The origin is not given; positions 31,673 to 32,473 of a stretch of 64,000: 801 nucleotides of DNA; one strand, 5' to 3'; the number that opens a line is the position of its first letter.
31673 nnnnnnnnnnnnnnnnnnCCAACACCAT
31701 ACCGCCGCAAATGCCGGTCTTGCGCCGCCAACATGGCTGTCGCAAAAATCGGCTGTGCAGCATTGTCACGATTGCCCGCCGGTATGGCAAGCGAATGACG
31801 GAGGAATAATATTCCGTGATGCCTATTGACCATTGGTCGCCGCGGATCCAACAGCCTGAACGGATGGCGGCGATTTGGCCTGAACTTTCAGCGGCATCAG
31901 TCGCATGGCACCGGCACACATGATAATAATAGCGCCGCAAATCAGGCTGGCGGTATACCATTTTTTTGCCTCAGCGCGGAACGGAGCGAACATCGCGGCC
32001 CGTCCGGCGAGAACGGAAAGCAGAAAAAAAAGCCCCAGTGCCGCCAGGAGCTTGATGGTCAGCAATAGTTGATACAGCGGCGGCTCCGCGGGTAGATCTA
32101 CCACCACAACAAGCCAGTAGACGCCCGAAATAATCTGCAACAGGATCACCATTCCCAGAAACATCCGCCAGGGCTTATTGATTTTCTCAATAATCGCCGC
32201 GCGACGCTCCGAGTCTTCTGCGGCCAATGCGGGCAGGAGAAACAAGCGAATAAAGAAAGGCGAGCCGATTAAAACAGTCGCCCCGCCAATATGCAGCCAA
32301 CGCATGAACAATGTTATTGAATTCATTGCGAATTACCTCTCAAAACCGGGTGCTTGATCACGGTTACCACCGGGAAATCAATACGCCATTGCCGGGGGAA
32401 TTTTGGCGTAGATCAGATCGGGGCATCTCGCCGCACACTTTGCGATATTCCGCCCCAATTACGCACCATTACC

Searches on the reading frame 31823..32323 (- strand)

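Call 81: search_protein_families(library=pfam, proteins=[window:31823-32323:-], max_evalue=0.00001)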
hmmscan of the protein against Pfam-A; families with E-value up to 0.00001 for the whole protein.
window:31823-32323:- (166 aa): 1 family
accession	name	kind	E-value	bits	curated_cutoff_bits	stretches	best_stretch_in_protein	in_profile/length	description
PF10027.14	DUF2269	-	1.1e-06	29.2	28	1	7-93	3-88/150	Predicted integral membrane protein (DUF2269)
